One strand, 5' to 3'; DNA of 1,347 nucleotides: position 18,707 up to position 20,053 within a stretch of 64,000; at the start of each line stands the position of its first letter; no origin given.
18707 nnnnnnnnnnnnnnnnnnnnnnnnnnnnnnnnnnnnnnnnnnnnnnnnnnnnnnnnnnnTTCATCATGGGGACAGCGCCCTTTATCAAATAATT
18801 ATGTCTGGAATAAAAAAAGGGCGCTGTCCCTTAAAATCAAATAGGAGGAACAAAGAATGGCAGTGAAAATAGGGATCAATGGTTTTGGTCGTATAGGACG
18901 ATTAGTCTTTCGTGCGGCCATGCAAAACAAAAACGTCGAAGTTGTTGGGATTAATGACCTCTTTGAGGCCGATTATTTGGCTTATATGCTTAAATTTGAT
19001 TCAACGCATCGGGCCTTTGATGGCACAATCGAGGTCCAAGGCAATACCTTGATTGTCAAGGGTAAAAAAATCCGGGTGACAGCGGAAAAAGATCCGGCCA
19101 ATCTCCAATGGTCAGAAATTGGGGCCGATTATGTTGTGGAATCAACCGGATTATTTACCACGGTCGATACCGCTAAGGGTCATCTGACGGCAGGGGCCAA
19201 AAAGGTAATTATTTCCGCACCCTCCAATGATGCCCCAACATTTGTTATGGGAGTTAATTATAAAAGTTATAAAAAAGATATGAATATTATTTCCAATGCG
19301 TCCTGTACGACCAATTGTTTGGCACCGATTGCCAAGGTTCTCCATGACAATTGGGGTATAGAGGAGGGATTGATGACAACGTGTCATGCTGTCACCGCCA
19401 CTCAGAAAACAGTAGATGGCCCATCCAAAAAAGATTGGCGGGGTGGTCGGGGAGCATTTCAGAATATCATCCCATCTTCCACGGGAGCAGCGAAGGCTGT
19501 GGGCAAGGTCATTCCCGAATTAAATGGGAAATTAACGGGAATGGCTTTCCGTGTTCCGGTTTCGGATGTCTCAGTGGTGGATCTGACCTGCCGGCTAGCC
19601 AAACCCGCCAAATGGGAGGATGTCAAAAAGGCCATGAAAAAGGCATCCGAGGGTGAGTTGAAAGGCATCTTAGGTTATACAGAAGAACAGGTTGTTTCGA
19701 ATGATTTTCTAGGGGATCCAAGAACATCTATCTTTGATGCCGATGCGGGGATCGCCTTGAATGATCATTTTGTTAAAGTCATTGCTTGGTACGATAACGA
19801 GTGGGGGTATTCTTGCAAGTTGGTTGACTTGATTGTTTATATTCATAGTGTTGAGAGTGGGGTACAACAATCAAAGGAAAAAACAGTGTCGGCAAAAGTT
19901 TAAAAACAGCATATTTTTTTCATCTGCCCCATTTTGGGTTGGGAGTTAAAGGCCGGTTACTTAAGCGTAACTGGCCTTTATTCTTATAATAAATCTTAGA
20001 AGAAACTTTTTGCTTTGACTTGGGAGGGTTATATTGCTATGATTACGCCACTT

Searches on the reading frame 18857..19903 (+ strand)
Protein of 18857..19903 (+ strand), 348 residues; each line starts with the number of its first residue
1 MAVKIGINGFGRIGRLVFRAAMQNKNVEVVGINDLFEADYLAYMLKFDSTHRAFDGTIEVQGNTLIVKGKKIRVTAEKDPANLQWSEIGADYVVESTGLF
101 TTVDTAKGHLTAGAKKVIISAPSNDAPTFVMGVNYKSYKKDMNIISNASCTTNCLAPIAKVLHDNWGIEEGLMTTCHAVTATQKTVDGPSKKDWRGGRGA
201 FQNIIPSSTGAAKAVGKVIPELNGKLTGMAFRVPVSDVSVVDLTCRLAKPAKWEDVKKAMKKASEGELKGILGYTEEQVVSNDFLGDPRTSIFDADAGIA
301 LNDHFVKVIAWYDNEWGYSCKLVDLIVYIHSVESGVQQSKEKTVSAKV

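Call 52: search_protein_families(library=pfam, proteins=[window:18857-19903:+], max_evalue=0.0001)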
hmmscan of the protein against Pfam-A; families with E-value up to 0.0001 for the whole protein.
window:18857-19903:+ (348 aa): 2 families
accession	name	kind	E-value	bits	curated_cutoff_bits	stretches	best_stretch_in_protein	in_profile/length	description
PF02800.25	Gp_dh_C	-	5e-70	234.6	24.4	1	155-312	1-158/158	Glyceraldehyde 3-phosphate dehydrogenase, C-terminal domain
PF00044.30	Gp_dh_N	-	5.9e-41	139.3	31.7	1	3-102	1-100/101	Glyceraldehyde 3-phosphate dehydrogenase, NAD binding domain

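Call 53: find_homologous_proteins(query=window:18857-19903:+, max_evalue=1e-50)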
Query window:18857-19903:+ (348 aa): 8000 proteins with E <= 1e-50 among 8000 candidates; the best 120 are listed.
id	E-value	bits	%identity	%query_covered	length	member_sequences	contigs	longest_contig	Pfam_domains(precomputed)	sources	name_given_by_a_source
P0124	1.3e-230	782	100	100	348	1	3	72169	PF02800.26,PF00044.31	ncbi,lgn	-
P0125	2.2e-194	663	84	100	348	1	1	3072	PF02800.26,PF00044.31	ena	-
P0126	7.5e-193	658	85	98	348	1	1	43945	PF02800.26,PF00044.31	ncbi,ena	-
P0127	1.2e-192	658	83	99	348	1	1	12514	PF02800.26,PF00044.31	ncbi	-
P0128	3.4e-192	656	86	96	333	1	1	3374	PF02800.26,PF00044.31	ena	-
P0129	4.7e-192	656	86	96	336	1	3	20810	PF02800.26,PF00044.31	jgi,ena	-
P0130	5.1e-191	652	81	99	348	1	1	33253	PF02800.26,PF00044.31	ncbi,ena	-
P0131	6.3e-191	652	86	96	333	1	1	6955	PF02800.26,PF00044.31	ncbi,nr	ncbi:MAG: type I glyceraldehyde-3-phosphate dehydrogenase [Candidatus Omnitrophica bacterium]|nr:typ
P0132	7.7e-191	652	82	99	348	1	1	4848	PF02800.26,PF00044.31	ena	-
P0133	4.9e-190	649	84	96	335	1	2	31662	PF02800.26,PF00044.31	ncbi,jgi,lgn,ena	-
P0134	6.7e-190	649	85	96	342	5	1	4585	PF02800.26,PF00044.31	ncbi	-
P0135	1.6e-189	647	85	96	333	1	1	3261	PF02800.26,PF00044.31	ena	-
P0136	2.0e-189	647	83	98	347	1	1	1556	PF02800.26,PF00044.31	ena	-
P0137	2.2e-189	647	85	96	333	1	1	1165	PF02800.26,PF00044.31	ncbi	-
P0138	3.2e-189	646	83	98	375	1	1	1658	PF02800.26,PF00044.31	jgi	-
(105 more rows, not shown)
